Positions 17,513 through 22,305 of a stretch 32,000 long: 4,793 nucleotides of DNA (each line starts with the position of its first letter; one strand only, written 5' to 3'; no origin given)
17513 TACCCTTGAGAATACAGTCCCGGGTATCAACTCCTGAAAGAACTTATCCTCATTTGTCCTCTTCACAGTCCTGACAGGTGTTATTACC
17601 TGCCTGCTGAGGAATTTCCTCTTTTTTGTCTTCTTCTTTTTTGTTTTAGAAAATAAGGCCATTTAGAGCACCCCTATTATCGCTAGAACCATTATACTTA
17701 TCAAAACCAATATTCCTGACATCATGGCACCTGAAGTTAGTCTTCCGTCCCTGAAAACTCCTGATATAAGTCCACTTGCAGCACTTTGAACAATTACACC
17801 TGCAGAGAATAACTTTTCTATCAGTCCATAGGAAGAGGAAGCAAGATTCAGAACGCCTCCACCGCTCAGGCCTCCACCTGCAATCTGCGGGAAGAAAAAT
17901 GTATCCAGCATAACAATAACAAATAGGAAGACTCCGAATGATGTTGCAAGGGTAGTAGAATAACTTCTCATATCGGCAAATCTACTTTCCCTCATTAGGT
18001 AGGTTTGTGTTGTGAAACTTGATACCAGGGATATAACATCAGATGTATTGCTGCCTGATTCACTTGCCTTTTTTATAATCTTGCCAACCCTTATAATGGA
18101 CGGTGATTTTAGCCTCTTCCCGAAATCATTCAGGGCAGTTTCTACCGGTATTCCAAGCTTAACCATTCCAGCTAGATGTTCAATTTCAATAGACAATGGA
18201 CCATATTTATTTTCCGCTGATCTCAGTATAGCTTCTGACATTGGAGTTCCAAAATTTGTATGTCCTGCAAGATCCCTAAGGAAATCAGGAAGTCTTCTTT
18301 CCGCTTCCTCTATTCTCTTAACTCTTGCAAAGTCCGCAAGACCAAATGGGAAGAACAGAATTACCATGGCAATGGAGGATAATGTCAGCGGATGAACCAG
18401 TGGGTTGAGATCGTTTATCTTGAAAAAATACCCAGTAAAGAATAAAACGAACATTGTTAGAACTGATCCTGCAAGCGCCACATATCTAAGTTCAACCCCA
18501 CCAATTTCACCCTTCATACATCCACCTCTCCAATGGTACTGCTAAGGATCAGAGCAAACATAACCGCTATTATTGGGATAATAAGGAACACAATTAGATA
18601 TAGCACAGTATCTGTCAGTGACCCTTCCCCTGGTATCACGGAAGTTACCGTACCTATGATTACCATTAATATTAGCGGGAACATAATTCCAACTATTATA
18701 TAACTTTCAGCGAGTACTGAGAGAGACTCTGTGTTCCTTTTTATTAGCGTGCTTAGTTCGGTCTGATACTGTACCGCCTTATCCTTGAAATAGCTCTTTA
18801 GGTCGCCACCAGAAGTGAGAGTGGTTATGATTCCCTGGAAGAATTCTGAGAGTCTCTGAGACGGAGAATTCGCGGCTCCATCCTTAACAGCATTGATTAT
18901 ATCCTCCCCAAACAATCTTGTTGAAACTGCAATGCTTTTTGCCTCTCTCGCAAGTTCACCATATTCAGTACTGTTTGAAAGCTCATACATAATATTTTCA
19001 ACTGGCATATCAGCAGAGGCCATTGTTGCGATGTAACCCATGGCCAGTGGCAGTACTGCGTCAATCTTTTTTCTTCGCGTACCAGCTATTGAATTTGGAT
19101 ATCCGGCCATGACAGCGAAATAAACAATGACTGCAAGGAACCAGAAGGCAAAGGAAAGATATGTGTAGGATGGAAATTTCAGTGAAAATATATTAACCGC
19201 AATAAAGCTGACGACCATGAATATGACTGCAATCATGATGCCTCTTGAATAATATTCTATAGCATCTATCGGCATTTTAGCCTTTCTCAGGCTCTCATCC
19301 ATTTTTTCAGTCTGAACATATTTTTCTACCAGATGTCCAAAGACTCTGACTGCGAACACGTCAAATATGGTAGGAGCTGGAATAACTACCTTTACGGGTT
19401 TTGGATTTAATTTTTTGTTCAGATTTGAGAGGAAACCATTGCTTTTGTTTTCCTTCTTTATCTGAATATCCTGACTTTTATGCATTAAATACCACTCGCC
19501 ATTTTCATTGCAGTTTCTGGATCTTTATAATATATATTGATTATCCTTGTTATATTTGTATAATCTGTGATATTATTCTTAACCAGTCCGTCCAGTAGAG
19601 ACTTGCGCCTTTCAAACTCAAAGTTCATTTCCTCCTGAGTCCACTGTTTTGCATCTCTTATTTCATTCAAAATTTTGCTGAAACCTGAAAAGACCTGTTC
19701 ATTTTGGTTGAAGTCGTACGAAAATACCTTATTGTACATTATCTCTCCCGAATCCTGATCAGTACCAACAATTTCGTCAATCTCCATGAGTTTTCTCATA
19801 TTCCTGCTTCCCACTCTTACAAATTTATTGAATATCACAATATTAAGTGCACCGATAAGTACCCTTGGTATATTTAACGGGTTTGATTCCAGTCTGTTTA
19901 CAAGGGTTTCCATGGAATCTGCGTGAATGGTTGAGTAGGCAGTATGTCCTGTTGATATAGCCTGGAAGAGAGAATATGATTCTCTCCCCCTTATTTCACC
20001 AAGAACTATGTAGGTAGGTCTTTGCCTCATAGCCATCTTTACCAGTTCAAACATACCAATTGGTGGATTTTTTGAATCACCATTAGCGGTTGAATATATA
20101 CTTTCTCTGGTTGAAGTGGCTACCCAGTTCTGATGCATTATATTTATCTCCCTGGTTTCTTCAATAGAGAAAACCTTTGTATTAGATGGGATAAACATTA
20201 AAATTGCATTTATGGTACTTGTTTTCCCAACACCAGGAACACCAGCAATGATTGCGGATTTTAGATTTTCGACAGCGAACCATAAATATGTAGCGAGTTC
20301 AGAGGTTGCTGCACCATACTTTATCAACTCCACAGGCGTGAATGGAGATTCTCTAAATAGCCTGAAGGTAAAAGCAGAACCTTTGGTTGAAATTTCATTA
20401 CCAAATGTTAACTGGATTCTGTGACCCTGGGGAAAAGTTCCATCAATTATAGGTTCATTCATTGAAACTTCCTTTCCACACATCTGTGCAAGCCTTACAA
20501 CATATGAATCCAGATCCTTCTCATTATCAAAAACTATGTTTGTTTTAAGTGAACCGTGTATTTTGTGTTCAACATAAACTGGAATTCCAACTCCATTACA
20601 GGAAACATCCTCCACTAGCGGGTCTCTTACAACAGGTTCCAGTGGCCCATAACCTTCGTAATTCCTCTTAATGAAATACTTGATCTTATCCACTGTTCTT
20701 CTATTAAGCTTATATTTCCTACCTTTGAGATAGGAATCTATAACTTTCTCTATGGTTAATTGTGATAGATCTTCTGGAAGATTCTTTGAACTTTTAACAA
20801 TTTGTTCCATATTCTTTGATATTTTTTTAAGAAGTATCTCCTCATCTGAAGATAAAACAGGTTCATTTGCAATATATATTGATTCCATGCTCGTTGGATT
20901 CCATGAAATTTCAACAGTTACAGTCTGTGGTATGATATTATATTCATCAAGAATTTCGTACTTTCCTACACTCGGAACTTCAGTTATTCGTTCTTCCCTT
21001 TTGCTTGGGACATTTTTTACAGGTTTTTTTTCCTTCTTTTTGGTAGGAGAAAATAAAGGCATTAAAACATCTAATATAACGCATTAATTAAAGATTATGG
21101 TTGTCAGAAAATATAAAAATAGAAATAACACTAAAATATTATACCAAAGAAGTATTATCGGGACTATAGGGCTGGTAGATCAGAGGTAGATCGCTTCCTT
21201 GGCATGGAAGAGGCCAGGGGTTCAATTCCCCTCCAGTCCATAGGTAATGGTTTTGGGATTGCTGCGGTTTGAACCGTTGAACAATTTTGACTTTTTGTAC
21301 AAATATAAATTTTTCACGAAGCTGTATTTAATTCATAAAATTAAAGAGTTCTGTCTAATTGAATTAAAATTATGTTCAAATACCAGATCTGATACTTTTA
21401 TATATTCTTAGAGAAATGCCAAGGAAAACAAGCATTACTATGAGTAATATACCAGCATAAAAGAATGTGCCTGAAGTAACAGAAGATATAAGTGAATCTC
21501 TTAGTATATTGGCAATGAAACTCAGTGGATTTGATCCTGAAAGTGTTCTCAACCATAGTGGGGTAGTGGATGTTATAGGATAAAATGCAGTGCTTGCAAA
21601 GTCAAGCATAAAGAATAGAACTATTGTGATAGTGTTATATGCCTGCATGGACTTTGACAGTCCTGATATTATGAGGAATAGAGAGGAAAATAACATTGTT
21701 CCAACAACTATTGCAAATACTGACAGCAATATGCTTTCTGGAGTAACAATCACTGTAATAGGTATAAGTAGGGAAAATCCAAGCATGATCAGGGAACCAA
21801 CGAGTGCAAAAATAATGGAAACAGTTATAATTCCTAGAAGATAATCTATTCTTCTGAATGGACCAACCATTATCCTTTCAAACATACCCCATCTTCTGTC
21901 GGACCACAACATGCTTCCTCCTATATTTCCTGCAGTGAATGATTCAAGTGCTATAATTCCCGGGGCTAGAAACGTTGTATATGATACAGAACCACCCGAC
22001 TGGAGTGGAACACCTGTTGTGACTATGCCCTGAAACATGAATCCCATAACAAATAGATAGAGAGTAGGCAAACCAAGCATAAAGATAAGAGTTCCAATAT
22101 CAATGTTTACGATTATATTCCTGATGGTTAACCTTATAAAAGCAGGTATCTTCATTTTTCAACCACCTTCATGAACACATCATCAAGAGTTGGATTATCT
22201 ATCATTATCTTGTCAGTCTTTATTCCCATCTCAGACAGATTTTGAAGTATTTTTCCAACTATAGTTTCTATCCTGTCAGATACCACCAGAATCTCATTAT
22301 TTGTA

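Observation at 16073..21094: Four-gene operon: two paralogous FlaI/PilB-type ATPases bracket a platform protein split into two genes, with no pilin, peptidase or archaellum genes nearby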

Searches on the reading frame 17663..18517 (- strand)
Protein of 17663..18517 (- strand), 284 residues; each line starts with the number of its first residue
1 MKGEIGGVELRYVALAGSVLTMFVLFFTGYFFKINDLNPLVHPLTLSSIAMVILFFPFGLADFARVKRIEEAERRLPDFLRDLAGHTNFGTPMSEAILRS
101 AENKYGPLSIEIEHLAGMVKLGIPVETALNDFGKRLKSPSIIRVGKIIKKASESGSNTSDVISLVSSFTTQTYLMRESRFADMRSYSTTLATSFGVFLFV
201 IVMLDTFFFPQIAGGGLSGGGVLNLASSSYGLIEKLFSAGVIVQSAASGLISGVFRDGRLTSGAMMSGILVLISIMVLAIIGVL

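Call 6: search_protein_families(library=pfam, proteins=[window:17663-18517:-], max_evalue=0.01)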
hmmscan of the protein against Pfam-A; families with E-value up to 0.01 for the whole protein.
window:17663-18517:- (284 aa): 1 family
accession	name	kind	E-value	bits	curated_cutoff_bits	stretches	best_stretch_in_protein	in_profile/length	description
PF00482.28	T2SSF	-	2.6e-11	44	25.2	1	79-204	1-123/125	Type II secretion system (T2SS), protein F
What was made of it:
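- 17663..18517 (-): CdiPFb, the C-terminal half of the platform protein, with one T2SSF domain. Pfam T2SSF at E 2.6e-11 (call 6).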

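Call 7: search_protein_families(library=ncbifam, proteins=[window:17663-18517:-], max_evalue=0.01)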
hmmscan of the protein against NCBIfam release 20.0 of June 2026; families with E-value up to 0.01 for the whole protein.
window:17663-18517:- (284 aa): 5 families
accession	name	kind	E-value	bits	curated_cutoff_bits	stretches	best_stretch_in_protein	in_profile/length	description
NF004705.1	PRK06041.1-3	equivalog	3.1e-14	52.8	400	1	21-281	202-454/465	archaellar assembly protein ArlJ/FlaJ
NF004704.2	PRK06041.1-2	equivalog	3e-10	39.4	550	1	12-279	271-544/555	archaellar assembly protein ArlJ/FlaJ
NF046075.1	UpsF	equivalog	9.1e-09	34.6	400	1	42-211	279-437/484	membrane pilin protein UpsF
NF053673.1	bindosome_BasF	exception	2.1e-06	26.6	1300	1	46-204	408-560/656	bindosome assembly system membrane anchoring protein BasF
NF004703.2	PRK06041.1-1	equivalog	5.3e-06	25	570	1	29-200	249-413/525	archaellar assembly protein ArlJ/FlaJ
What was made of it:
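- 17663..18517 (-): It matches ArlJ positions 271-544 of 555 (call 7).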

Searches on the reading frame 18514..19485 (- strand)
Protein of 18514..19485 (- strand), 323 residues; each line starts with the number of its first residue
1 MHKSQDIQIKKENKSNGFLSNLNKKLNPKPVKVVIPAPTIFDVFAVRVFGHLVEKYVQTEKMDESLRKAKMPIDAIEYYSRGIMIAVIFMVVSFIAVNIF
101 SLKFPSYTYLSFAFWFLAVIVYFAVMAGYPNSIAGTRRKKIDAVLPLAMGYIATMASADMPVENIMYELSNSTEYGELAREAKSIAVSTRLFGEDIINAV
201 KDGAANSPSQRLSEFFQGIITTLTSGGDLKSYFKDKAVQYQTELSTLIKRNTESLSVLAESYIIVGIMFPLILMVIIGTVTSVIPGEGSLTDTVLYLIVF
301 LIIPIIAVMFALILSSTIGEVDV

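Call 6: search_protein_families(library=pfam, proteins=[window:18514-19485:-], max_evalue=0.01)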
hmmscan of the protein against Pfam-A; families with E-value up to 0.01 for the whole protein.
window:18514-19485:- (323 aa): 2 families
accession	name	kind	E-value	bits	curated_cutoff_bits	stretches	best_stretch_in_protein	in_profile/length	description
PF00482.28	T2SSF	-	5.1e-14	52.8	25.2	1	151-276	4-124/125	Type II secretion system (T2SS), protein F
PF20563.3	DUF6773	-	0.0045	17.3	27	0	81-143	94-157/163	Family of unknown function (DUF6773)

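Call 7: search_protein_families(library=ncbifam, proteins=[window:18514-19485:-], max_evalue=0.01)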
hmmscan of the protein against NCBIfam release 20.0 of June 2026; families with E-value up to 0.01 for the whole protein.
window:18514-19485:- (323 aa): 5 families
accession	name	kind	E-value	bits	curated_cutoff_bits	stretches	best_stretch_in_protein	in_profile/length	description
NF004704.2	PRK06041.1-2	equivalog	3.3e-23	82.2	550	1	69-310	4-242/555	archaellar assembly protein ArlJ/FlaJ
NF046075.1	UpsF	equivalog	2.5e-16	59.5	400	1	73-316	23-248/484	membrane pilin protein UpsF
NF004705.1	PRK06041.1-3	equivalog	1.7e-08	33.9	400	1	140-313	2-172/465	archaellar assembly protein ArlJ/FlaJ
NF053673.1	bindosome_BasF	exception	2.1e-07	29.9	1300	1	87-296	146-360/656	bindosome assembly system membrane anchoring protein BasF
NF004703.2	PRK06041.1-1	equivalog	1.2e-05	23.8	570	1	137-308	32-201/525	archaellar assembly protein ArlJ/FlaJ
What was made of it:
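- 18514..19485 (-): CdiPFa, the N-terminal half of the PilC/TadC/FlaJ-type platform protein, with one T2SSF domain. It matches ArlJ positions 4-242 of 555 (call 7).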

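Call 15: find_homologous_proteins(query=window:18514-19485:-)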
Query window:18514-19485:- (323 aa): 40 proteins with E <= 0.001 among 1728 candidates.
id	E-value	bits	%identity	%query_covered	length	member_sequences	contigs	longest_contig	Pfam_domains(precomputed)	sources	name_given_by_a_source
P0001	5.0e-188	642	91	100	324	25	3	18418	PF00482.29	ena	-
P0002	7.8e-187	638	90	100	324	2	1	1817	PF00482.29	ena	-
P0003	4.5e-186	635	90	100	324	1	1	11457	PF00482.29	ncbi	-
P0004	1.3e-158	545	78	100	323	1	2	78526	PF00482.29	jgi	jgi:flagellar protein FlaJ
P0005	7.9e-154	529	76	100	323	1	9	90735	PF00482.29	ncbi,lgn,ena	-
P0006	8.2e-153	526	74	100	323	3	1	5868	PF00482.29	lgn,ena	-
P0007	2.1e-152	525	74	100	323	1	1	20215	PF00482.29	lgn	-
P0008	2.6e-151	521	79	93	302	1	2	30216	PF00482.29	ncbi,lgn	-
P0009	1.7e-150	518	72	100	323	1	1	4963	PF00482.29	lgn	-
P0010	1.9e-150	518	90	81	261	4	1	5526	PF00482.29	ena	-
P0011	1.9e-134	466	73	100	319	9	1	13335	PF00482.29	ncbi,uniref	ncbi:type II secretion system F family protein [Cuniculiplasma sp. SKW4]|uniref:type II secretion sy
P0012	5.9e-128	444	72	90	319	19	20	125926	PF00482.29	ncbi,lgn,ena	-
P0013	2.4e-120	420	62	100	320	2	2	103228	PF00482.29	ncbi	ncbi:type II secretion system F family protein [Caldiplasma sukawensis]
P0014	1.6e-110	387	59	93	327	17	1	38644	PF00482.29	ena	-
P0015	1.4e-105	371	60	88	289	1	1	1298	PF00482.29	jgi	-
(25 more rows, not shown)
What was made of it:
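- Tried and rejected: From lengths alone (call 15) I first read the 517-563-aa homologues of the N-half as fused full-length PilC proteins.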

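Call 20: find_related_loci(query=A1, collection=genome_contigs, flank=8000)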
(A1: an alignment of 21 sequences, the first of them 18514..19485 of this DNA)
Query A1 (323 aa) in genome_contigs; peptide patterns used: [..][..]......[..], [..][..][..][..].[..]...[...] (x = any residue, [..] = any of these).
166 stretches matched a pattern; 79 encode a relative of the query (tblastn E <= 1e-3); 77 distinct loci.
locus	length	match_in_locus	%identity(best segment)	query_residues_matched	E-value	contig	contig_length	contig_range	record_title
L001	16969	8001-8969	91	1-323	0e+0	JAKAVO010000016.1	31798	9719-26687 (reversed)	MAG: Thermoplasmata archaeon isolate YP4.bin104 NODE_1928_length_31798_cov_2.964163, whole genome shotgun sequence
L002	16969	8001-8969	91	1-323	0e+0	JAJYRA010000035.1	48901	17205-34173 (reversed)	MAG: Thermoplasmata archaeon isolate DS4.bin88 NODE_575_length_48901_cov_3.094579, whole genome shotgun sequence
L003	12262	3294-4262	76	1-323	4e-166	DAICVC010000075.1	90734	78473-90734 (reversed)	MAG TPA_asm: Thermoplasmatales archaeon isolate clean2848 k141_1015510, whole genome shotgun sequence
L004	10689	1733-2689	73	1-323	1e-148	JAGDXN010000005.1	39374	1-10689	MAG: Cuniculiplasma sp. isolate KMA_Bin18 NODE_306_length_39374_cov_2.396551, whole genome shotgun sequence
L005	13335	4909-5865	73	1-323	5e-147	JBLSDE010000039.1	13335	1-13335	Cuniculiplasma sp. SKW4 k141_8635_length_13335_cov_1230.6174, whole genome shotgun sequence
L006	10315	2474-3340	78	35-323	7e-145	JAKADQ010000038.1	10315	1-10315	MAG: Thermoplasmata archaeon isolate WH5.bin26 NODE_4058_length_10315_cov_3.951610, whole genome shotgun sequence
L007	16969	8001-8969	98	1-323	0e+0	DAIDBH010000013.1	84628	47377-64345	MAG TPA_asm: Thermoplasmatales archaeon isolate clean327 k141_6634, whole genome shotgun sequence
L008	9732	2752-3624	72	33-323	1e-130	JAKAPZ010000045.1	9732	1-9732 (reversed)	MAG: Thermoplasmata archaeon isolate YF1.bin96 NODE_8854_length_9732_cov_3.465279, whole genome shotgun sequence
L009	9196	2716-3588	72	33-323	7e-130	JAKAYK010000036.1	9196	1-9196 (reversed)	MAG: Thermoplasmata archaeon isolate YS4.bin59 NODE_5427_length_9196_cov_9.549123, whole genome shotgun sequence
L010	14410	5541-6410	67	34-323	1e-129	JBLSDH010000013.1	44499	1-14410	Cuniculiplasmataceae archaeon SKW1 k141_773_length_44499_cov_1211.9406, whole genome shotgun sequence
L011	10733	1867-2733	78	35-323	5e-143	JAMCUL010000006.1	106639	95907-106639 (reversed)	MAG: Thermoplasmatota archaeon isolate FK_Sedi_A_Bin.130 NODE_237_length_106639_cov_19.5148, whole genome shotgun sequen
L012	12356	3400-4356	73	1-323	1e-148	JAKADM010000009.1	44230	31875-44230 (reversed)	MAG: Thermoplasmata archaeon isolate WH5.bin20 NODE_325_length_44230_cov_3.318323, whole genome shotgun sequence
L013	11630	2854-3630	71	33-291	8e-123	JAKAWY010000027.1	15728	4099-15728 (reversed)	MAG: Thermoplasmata archaeon isolate YP4.bin8 NODE_5203_length_15728_cov_30.667457, whole genome shotgun sequence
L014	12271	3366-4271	60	23-323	6e-120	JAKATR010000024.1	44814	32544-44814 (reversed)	MAG: Thermoplasmata archaeon isolate YP3.bin100 NODE_1034_length_44814_cov_12.0043, whole genome shotgun sequence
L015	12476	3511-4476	58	4-323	9e-113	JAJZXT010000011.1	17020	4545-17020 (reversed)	MAG: Thermoplasmata archaeon isolate TL1-4.bin52 NODE_2692_length_17020_cov_1.692062, whole genome shotgun sequence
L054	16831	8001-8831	40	45-321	3e-59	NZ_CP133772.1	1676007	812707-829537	Oxyplasma meridianum strain M1 chromosome, complete genome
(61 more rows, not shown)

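Call 47: list_cluster_members(proteins=[P0012, P0196, P0191, P0001])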
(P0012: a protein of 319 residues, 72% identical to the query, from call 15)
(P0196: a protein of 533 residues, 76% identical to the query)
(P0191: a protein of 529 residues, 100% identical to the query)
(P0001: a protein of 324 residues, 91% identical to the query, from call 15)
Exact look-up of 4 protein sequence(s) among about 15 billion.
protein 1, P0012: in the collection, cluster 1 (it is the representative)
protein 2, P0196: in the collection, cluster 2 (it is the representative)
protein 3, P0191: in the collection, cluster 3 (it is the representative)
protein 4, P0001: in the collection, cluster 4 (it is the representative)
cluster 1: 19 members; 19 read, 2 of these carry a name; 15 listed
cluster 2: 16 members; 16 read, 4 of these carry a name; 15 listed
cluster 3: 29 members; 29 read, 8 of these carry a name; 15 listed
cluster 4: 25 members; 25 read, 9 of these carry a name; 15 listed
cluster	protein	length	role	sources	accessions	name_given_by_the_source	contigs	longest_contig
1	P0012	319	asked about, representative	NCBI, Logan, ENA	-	-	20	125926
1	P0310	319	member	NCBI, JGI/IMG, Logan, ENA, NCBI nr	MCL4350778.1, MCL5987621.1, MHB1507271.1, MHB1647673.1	MAG: type II secretion system F family protein [Candidatus Thermoplasmatota archaeon] | flagellar protein FlaJ | type II secretion system F family protein [Candidatus Thermoplasmatota archaeon]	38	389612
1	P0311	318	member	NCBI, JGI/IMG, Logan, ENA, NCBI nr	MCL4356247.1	MAG: type II secretion system F family protein [Candidatus Thermoplasmatota archaeon] | flagellar protein FlaJ | type II secretion system F family protein [Candidatus Thermoplasmatota archaeon]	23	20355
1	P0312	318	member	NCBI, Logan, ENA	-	-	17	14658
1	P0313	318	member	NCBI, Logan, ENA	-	-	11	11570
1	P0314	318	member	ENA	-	-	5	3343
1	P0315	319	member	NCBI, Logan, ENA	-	-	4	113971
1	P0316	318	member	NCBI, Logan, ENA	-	-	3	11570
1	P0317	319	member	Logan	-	-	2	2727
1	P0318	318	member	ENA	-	-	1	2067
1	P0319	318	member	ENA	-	-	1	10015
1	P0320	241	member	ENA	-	-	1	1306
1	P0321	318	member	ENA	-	-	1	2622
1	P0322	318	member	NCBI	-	-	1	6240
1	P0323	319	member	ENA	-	-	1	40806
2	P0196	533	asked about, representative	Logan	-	-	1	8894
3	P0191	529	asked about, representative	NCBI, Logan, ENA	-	-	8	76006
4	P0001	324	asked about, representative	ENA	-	-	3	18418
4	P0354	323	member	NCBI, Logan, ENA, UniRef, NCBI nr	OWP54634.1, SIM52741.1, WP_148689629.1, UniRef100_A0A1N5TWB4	type II secretion system F family protein [Cuniculiplasma divulgatum] | Flagellar assembly protein J1 n=1 Tax=Cuniculiplasma divulgatum TaxID=1673428 ...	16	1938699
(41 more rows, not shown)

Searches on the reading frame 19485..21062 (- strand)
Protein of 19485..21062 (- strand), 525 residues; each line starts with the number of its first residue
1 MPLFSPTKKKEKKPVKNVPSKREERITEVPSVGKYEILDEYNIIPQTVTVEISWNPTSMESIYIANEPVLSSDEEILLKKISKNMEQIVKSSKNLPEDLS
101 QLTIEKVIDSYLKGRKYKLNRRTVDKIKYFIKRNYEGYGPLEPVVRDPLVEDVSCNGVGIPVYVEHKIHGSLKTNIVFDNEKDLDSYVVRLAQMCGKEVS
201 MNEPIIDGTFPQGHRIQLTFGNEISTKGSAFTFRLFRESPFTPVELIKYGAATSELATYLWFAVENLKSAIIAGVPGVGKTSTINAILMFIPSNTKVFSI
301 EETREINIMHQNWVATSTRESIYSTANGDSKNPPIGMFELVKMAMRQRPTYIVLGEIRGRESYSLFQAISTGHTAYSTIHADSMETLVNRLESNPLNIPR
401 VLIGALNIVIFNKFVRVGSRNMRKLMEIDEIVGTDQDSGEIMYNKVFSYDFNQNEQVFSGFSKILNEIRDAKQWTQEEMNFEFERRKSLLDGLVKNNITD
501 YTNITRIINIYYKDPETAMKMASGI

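Call 6: search_protein_families(library=pfam, proteins=[window:19485-21062:-], max_evalue=0.01)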
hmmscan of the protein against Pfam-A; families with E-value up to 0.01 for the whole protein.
window:19485-21062:- (525 aa): 3 families
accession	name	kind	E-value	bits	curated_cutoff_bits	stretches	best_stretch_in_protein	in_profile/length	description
PF00437.27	T2SSE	-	1.9e-28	99.6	24.9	1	138-426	5-290/370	Type II/IV secretion system protein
PF23989.1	PilB3_C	-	2.3e-08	34.5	27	1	462-520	10-68/83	PilB3-like, C-terminal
PF20720.3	nSTAND3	-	0.0079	16.3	27.2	0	265-309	15-60/155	Novel STAND NTPase 3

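Call 7: search_protein_families(library=ncbifam, proteins=[window:19485-21062:-], max_evalue=0.01)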
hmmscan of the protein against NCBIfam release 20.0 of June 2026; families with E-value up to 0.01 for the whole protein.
window:19485-21062:- (525 aa): 21 families
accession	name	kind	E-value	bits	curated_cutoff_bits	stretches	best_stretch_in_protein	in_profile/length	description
NF058587.1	archaellum_moto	equivalog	5.6e-111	371.8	550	1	64-514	82-520/527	archaellum flagellar ATPase motor FlaI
NF053672.1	bindosome_BasE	exception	1.5e-61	208.7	1000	1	30-513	33-509/512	bindosome assembly system ATPase subunit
TIGR03819.1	heli_sec_ATPase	hypoth_equivalog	3.5e-45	154.7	373.15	1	107-393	21-299/340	TadA family conjugal transfer-associated ATPase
TIGR02788.1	VirB11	equivalog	2.1e-33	115.7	249.95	2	253-391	130-262/308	P-type DNA transfer ATPase VirB11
TIGR02782.1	TrbB_P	equivalog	8.7e-26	90.9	304.55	1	162-431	34-293/303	P-type conjugative transfer ATPase TrbB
NF010475.0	PRK13900.1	equivalog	1.7e-25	89.8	389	2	254-391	147-279/333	type IV secretion system ATPase VirB11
NF010469.0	PRK13894.1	subfamily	2.1e-21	76.6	508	1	144-429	30-308/320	conjugal transfer ATPase TrbB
NF010407.0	PRK13833.1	subfamily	1.6e-16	60.6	499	1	183-393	61-261/323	conjugal transfer protein TrbB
NF010425.0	PRK13851.1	equivalog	1.7e-13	50.2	461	1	253-382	148-271/344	type IV secretion system protein VirB11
NF041000.1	ATPase_ComGA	equivalog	3.5e-12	45.9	300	1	271-414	132-264/267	competence type IV pilus ATPase ComGA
NF007755.0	PRK10436.1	equivalog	1.3e-09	37.3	617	1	270-424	222-364/465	type II secretion system protein GspE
TIGR01420.1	pilT_fam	subfamily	4e-09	36.1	319.1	1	271-391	126-239/343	PilT/PilU family type 4a pilus ATPase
NF053534.1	T4PilAsmATPsTfpB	equivalog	2.8e-07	29.3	850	1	272-429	341-486/584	type IV pilus assembly ATPase TfpB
TIGR02525.1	plasmid_TraJ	equivalog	1.1e-06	27.9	368.3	1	271-395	153-274/372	plasmid transfer ATPase TraJ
TIGR02533.1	type_II_gspE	equivalog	3e-06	26.2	630.25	1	341-425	305-389/486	type II secretion system ATPase GspE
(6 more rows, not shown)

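Call 58: search_solved_structures(query=window:19485-21062:-, max_evalue=1e-10)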
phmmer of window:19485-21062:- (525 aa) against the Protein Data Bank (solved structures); distinct sequences matched with E-value up to 1e-10: 9.
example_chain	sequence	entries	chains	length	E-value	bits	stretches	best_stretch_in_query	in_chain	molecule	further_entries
2oap_1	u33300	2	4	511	1.2e-108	367.1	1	22-524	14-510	Type II secretion system protein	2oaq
4ii7_A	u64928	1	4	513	1.6e-77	264.4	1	92-505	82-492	FlaI ATPase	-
4ihq_A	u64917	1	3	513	1e-76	261.8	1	92-505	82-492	FlaI ATPase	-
8rkd_E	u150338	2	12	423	1e-32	116.6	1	133-452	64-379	Pilus assembly ATPase CpaF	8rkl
8rjf_A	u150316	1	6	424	1e-32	116.6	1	133-452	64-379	Pilus assembly ATPase CpaF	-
9e24_A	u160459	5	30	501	1.7e-32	116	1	133-452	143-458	CpaF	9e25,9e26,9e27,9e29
2gza_A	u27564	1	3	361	1.6e-14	56.7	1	140-392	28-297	Type IV secretion system protein VirB11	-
6bge_A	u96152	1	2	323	2.2e-12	49.6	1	266-392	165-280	VirB11-like protein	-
1g6o_A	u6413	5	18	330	2.3e-12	49.5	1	265-392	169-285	CAG-ALPHA | virB11 homolog | Cag-alfa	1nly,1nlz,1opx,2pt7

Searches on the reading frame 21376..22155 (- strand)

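Call 27: search_protein_families(library=pfam, proteins=[window:21376-22155:-], max_evalue=0.001)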
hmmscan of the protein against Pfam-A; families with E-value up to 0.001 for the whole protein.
window:21376-22155:- (259 aa): 2 families
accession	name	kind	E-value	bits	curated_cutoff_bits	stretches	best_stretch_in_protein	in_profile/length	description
PF01061.29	ABC2_membrane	-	5.6e-16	59.1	26.9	1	7-221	4-209/211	ABC-2 type transporter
PF12698.13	ABC2_membrane_3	-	5.3e-09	36.1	31.6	1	54-249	155-346/347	ABC-2 family transporter protein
